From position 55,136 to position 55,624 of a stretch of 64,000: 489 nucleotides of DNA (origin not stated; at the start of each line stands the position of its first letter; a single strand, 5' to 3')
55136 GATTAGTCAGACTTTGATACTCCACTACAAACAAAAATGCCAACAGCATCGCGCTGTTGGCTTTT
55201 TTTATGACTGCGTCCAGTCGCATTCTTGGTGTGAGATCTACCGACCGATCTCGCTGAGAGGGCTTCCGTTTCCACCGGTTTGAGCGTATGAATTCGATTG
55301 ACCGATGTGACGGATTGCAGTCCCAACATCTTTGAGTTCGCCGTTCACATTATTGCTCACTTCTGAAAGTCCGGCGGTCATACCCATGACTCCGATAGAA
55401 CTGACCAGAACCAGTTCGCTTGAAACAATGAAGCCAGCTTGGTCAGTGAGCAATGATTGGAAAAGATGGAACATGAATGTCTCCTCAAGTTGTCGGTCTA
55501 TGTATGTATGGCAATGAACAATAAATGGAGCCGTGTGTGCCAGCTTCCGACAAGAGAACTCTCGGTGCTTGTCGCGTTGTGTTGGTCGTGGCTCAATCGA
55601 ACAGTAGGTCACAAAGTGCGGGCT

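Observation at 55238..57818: Orphan Flp-type pilin next to a 702-aa GT-C/DUF2079-like membrane protein, downstream of a DUF1559 prepilin-like gene pair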

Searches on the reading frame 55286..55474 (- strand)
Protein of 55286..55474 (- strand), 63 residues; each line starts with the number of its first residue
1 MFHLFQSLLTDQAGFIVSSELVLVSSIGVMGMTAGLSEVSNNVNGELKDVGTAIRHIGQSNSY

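Call 14: find_related_loci(query=A2, collection=genome_contigs, flank=8000)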
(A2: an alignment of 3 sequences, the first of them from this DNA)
Query A2 (63 aa) in genome_contigs; peptide patterns used: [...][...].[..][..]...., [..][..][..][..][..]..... (x = any residue, [..] = any of these).
424 stretches matched a pattern; 162 encode a relative of the query (tblastn E <= 1e-3); the best 80 are kept; 79 distinct loci.
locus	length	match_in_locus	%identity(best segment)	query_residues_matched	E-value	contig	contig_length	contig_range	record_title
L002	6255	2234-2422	59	1-63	8e-19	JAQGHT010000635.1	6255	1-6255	MAG: Planctomycetaceae bacterium isolate RYN_440 scaffold_5717745, whole genome shotgun sequence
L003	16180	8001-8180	62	1-60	1e-18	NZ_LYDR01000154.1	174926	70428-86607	Planctopirus hydrillae strain JC280 Contig8, whole genome shotgun sequence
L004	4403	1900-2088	54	1-63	1e-18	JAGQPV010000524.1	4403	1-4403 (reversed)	MAG: Planctomycetaceae bacterium isolate HKST-UBA49 NODE_525_length_4403_cov_2.557790, whole genome shotgun sequence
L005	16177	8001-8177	63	1-59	2e-18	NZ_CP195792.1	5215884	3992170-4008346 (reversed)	Planctomicrobium sp. SH664 chromosome, complete genome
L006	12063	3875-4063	54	1-63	2e-18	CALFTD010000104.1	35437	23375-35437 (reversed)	MAG TPA_asm: uncultured Planctomicrobium sp. isolate ERR2206765_bin.98_CONCOCT_v1.1_MAG genome assembly, contig: ERZ8879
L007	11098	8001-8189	56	1-63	5e-18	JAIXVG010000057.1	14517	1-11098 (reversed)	MAG: Planctomyces sp. isolate D1_MAG_00055 pond_D1_MAG_00055_000000000590, whole genome shotgun sequence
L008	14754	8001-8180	57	1-60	6e-18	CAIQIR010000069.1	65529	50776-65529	MAG: uncultured Schlesneria sp. isolate Umea3_bin-0292 genome assembly, contig: bin-0292:069/178, whole genome shotgun s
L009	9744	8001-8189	56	1-63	5e-18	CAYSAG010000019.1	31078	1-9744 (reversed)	MAG TPA_asm: uncultured Planctomycetaceae bacterium isolate SRP216583_co2_94 genome assembly, contig: NODE_811_length_31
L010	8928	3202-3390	60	1-63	8e-18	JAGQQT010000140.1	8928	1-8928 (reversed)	MAG: Planctomycetaceae bacterium isolate HKST-UBA73 NODE_140_length_8928_cov_2.590103, whole genome shotgun sequence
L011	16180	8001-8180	60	4-63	1e-17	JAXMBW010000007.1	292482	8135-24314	MAG: Planctomycetaceae bacterium isolate STL-PLA46 C1.214.fa-7, whole genome shotgun sequence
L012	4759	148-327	58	1-60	1e-17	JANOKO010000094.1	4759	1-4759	MAG: Planctomycetota bacterium isolate VAR_48_concoct_1 VAR_48_k141_3730170, whole genome shotgun sequence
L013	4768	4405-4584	58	1-60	1e-17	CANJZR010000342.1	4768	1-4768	MAG: Planctomycetaceae bacterium isolate RH-23may17-954 genome assembly, contig: RH-23may17-C158253, whole genome shotgu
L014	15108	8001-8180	57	1-60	1e-17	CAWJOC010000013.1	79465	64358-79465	MAG: uncultured Planctomycetaceae bacterium isolate MFD02840.bin.1.420 genome assembly, contig: contig_157616, whole gen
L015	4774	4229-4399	58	7-63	2e-17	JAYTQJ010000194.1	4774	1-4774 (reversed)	MAG: Schlesneria sp. isolate GFS_4627 GFS_4627_193, whole genome shotgun sequence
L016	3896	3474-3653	57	1-60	1e-17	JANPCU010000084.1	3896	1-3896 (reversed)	MAG: Planctomycetota bacterium isolate VAR_78_metabat_466 VAR_78_k141_358771, whole genome shotgun sequence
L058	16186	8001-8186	53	1-62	1e-16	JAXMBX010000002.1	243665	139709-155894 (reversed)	MAG: Planctomycetales bacterium isolate STL-PLA47 C4.149.fa-2, whole genome shotgun sequence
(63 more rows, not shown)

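Call 17: search_protein_representatives(alignment_id=A2)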
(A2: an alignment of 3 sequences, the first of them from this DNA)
Query: 3 sequences, 63 profile positions. Proteins with E-value up to 0.001 (for the whole library): 2032; up to 1e-10: 904; up to 1e-30: 1. The best 150 are listed.
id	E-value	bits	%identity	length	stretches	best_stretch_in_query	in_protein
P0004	2.1e-35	136.3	-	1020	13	4-25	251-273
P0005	4.8e-29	115.9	-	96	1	1-60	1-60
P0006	1.2e-25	105.1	-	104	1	1-63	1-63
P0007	5.0e-25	103.1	-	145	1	1-63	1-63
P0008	5.1e-25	103.1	-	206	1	1-63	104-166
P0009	5.1e-25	103.1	-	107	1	1-62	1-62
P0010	6.1e-25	102.8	-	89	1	1-60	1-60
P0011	7.2e-25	102.6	-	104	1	1-62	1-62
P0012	2.1e-24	101.1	-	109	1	1-60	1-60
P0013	3.9e-24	100.2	-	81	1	1-63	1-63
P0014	1.4e-23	98.4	-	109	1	1-62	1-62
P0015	3.8e-23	97.1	-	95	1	1-63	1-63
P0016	4.2e-23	96.9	-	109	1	1-61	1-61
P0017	5.3e-23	96.6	-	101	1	1-63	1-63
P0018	5.8e-23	96.5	-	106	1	2-63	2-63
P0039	5.5e-21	90.1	-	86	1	1-63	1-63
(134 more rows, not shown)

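Call 25: list_cluster_members(proteins=[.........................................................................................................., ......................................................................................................, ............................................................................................, P0039, P0005, P0006, P0009, P0010])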
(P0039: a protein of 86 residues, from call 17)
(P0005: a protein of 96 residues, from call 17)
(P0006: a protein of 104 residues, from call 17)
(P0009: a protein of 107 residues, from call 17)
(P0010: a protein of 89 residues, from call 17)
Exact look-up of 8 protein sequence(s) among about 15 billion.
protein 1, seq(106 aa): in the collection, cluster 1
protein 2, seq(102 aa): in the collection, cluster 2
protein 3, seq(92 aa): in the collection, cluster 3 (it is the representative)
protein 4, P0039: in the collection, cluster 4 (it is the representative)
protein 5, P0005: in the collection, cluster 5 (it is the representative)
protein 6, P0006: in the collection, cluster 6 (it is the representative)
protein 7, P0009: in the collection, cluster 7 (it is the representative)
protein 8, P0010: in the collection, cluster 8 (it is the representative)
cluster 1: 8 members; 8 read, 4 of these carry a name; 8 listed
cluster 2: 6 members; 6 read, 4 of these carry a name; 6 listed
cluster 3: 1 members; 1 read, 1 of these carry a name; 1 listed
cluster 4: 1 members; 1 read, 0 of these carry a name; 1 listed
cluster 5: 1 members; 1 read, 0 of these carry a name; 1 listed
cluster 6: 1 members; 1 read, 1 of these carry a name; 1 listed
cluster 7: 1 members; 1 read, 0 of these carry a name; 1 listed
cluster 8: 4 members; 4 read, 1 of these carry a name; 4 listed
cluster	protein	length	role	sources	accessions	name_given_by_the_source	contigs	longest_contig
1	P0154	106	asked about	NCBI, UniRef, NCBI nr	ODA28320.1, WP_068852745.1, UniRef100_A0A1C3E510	branched-chain amino acid aminotransferase [Planctopirus hydrillae] | Branched-chain amino acid aminotransferase n=1 Tax=Planctopirus hydrillae TaxID=1841610 ...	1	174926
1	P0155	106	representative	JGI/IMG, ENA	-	-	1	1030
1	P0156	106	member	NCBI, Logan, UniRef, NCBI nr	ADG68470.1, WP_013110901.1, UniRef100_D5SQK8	hypothetical protein Plim_2646 [Planctopirus limnophila DSM 3776] | Branched-chain amino acid aminotransferase n=1 Tax=Planctopirus limnophila (strain ATCC ... | hypothetical protein [Planctopirus limnophila]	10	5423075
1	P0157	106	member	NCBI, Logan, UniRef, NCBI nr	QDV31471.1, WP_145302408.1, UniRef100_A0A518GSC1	hypothetical protein Spb1_34150 [Planctopirus ephydatiae] | Branched-chain amino acid aminotransferase n=1 Tax=Planctopirus ephydatiae TaxID=2528019 ... | branched-chain amino acid aminotransferase [Planctopirus ephydatiae]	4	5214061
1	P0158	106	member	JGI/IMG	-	hypothetical protein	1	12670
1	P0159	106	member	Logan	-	-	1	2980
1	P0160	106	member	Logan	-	-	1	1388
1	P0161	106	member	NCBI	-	-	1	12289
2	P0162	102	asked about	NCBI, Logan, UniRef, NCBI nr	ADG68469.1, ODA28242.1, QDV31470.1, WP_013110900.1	hypothetical protein Plim_2645 [Planctopirus limnophila DSM 3776] | Branched-chain amino acid aminotransferase n=3 Tax=Planctopirus TaxID=1649480 ... | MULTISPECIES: hypothetical protein [Planctopirus]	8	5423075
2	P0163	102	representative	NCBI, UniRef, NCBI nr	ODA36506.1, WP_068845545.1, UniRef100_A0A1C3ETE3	branched-chain amino acid aminotransferase [Planctopirus hydrillae] | Branched-chain amino acid aminotransferase n=1 Tax=Planctopirus hydrillae TaxID=1841610 ...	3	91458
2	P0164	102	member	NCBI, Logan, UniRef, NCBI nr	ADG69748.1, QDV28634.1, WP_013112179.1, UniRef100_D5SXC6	hypothetical protein Plim_3937 [Planctopirus limnophila DSM 3776] | Branched-chain amino acid aminotransferase n=2 Tax=Planctopirus TaxID=1649480 ... | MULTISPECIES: hypothetical protein [Planctopirus]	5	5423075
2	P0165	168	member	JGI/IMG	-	hypothetical protein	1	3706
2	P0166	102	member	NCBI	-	-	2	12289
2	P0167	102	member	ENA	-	-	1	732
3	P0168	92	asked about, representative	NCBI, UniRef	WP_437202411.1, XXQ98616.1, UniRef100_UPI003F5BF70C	branched-chain amino acid aminotransferase [Planctomicrobium sp. SH664] | branched-chain amino acid aminotransferase n=1 Tax=Planctomicrobium sp. SH664 ...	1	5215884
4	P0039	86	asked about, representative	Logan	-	-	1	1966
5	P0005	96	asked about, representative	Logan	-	-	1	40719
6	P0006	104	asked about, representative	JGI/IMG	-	hypothetical protein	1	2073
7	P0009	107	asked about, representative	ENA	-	-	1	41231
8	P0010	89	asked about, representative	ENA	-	-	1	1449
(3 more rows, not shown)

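Call 37: find_encoding_contigs(protein=P0039, flank=5000, max_places=3)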
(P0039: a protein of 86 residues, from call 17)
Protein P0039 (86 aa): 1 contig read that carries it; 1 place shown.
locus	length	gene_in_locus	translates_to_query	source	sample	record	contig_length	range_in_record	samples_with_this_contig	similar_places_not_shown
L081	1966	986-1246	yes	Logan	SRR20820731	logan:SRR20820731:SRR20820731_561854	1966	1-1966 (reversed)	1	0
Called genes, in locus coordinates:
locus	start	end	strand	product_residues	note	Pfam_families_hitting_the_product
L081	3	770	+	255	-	?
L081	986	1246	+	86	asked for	-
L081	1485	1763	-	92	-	-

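Call 43: find_encoding_contigs(protein=P0162, flank=10000, max_places=3)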
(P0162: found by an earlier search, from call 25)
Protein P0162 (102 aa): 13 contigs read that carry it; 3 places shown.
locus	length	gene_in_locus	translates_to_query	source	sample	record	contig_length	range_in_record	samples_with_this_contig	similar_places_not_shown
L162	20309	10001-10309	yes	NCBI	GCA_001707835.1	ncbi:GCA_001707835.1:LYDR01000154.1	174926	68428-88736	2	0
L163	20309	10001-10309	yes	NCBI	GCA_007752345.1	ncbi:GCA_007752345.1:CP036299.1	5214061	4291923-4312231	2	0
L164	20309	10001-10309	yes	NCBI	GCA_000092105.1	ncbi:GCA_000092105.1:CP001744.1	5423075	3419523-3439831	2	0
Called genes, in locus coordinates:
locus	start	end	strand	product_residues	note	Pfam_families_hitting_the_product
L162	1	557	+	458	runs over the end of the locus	PF03629:SASA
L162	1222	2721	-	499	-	PF00202:Aminotran_3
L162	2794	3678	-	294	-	PF12146:Hydrolase_4 (weak), PF00561:Abhydrolase_1, PF12697:Abhydrolase_6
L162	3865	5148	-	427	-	PF25919:BSH_CusB (faint), PF25917:BSH_RND, PF25973:BSH_CzcB, PF25876:HH_MFP_RND (weak), PF25944:Beta-barrel_RND, PF25967:RND-MFP_C, PF25989:YknX_C (faint)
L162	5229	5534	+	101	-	-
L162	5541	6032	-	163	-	PF03974:Ecotin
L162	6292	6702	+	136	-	-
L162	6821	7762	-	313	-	PF01261:AP_endonuc_2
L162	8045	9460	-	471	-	-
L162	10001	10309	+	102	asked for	-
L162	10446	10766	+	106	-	-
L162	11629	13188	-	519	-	PF00884:Sulfatase, PF16347:SGSH_C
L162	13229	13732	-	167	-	PF08909:DUF1854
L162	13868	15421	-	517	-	PF00749:tRNA-synt_1c, PF19269:Anticodon_2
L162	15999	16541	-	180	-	-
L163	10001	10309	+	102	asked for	-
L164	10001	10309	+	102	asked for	-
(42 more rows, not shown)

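Call 44: find_encoding_contigs(protein=P0164, flank=10000, max_places=2)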
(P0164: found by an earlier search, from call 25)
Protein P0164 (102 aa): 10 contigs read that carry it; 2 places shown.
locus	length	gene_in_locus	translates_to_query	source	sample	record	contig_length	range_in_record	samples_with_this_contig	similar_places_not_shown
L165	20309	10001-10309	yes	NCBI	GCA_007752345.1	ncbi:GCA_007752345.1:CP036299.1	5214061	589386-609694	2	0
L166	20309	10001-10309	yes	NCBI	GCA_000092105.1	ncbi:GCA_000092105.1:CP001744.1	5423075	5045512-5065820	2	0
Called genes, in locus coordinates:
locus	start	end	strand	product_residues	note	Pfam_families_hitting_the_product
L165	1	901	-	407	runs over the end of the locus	PF01839:FG-GAP (faint), PF13517:FG-GAP_3, PF22301:AUDH_beta_propeller (weak)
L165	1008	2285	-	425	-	PF17785:PUA_3, PF10672:Methyltrans_SAM, PF03602:Cons_hypoth95 (weak)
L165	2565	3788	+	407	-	PF00174:Oxidored_molyb, PF03404:Mo-co_dimer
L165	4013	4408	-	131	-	-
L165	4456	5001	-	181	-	PF14300:DMP19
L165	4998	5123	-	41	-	-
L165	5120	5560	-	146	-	PF00903:Glyoxalase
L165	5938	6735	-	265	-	-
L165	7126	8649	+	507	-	-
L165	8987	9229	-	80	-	-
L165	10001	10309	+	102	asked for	-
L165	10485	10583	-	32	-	-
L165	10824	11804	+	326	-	-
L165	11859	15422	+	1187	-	-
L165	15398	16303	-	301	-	PF05711:TylF, PF13578:Methyltransf_24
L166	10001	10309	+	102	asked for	-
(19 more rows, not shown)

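Call 71: search_protein_families(library=pfam, proteins=[L058:78-941:+, L058:948-1754:+, L058:1810-2640:-, L058:3157-4776:+, L058:5851-7878:-, L058:9190-10476:+, L058:10320-11735:-, L058:11435-12283:-, L058:13117-14253:+, L058:14336-15298:+], max_evalue=0.0001)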
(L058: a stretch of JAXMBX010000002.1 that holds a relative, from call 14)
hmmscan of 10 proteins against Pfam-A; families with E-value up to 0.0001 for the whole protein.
L058:78-941:+ (287 aa): 5 families
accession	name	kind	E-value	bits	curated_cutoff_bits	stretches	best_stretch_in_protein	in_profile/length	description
PF13847.12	Methyltransf_31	-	6.1e-10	39.4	27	1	46-166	3-130/145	Methyltransferase domain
PF13489.12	Methyltransf_23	-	1.2e-09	38.6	27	1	41-161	17-131/164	Methyltransferase domain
PF13649.12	Methyltransf_25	-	2.2e-09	38.3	27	1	50-130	1-85/97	Methyltransferase domain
PF08241.18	Methyltransf_11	-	1e-07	32.9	21.2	1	51-133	1-82/95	Methyltransferase domain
PF08242.18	Methyltransf_12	-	4.8e-06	27.6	30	1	51-135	1-89/98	Methyltransferase domain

L058:948-1754:+ (268 aa): 1 family
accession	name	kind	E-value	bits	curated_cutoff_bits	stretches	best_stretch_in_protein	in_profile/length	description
PF06182.17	ABC2_membrane_6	-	1.1e-38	133.7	22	1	35-267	3-229/229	ABC-2 family transporter protein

L058:1810-2640:- (276 aa): 1 family
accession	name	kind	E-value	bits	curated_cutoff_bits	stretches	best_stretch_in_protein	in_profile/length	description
PF01026.27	TatD_DNase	-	4.7e-07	29.9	27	1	87-258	72-252/253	TatD related DNase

L058:3157-4776:+ (539 aa): 1 family
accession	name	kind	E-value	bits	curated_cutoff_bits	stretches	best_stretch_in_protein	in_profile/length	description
PF13646.12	HEAT_2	-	7.3e-12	45.9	27.7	0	437-518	4-85/88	HEAT repeats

L058:5851-7878:- (675 aa): 4 families
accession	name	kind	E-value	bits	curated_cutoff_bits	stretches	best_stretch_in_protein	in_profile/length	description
PF13522.11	GATase_6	-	6e-19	68.8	27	1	236-373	10-130/130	Glutamine amidotransferase domain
PF13537.11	GATase_7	-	4.8e-16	59.3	25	1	250-378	7-122/123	Glutamine amidotransferase domain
PF00156.33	Pribosyltran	-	3.9e-08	33.2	26.3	1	443-560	14-123/158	Phosphoribosyl transferase domain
PF13230.11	GATase_4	-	3.7e-06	26.5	23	1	237-329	72-163/272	Glutamine amidotransferases class-II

L058:9190-10476:+ (428 aa): 0 families

L058:10320-11735:- (471 aa): 0 families

L058:11435-12283:- (282 aa): 0 families

L058:13117-14253:+ (378 aa): 17 families
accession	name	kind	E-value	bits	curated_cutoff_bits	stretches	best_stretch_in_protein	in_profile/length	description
PF07719.23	TPR_2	-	3.3e-23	80.3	27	0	86-117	2-33/34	Tetratricopeptide repeat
PF14559.12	TPR_19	-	2.3e-20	73.1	25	1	62-123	2-63/68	Tetratricopeptide repeat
PF13432.12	TPR_16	-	5.3e-18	65.6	32.7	1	62-119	8-65/65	Tetratricopeptide repeat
PF00515.34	TPR_1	-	3.2e-16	58.8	27.8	0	99-117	15-33/34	Tetratricopeptide repeat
PF13428.12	TPR_14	-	2.7e-15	55.8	23.5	0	53-94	3-44/44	Tetratricopeptide repeat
PF13414.12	TPR_11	-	3.4e-14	52.7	26.8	0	133-167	8-42/42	TPR repeat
PF13424.12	TPR_12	-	1.2e-13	51.4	30.1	1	63-115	22-75/77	Tetratricopeptide repeat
PF13181.12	TPR_8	-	5.7e-13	48.3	25.7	0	87-117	3-33/34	Tetratricopeptide repeat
PF13431.12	TPR_17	-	9.4e-10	38.4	24.4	0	141-170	1-30/34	Tetratricopeptide repeat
PF24575.1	TPR_Slam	-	2.1e-09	38.2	35.2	0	51-108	47-104/104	Surface lipoprotein assembly modifier, N-terminal TPR repeats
PF13176.12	TPR_7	-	3e-09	36.7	27.9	0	185-218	1-36/36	Tetratricopeptide repeat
PF23914.1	TPR_CcmH_CycH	-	4.7e-09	36.7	42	0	76-122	41-87/158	Cytochrome c-type biogenesis protein H TPR domain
PF13174.12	TPR_6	-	1.8e-07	31.8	26.3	0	86-118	1-33/33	Tetratricopeptide repeat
PF13374.12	TPR_10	-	4.4e-07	30.1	27.5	0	188-210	7-29/42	Tetratricopeptide repeat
PF13371.12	TPR_9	-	2e-05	25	35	0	62-121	6-65/73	Tetratricopeptide repeat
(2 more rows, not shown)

L058:14336-15298:+ (320 aa): 2 families
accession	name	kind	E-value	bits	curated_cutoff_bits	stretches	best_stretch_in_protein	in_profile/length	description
PF01300.24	Sua5_yciO_yrdC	-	6.2e-59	198.9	25.1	1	15-189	2-178/178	Telomere recombination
PF03481.19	Sua5_C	-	1.1e-24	88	22.9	1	192-314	2-135/136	Threonylcarbamoyl-AMP synthase, C-terminal domain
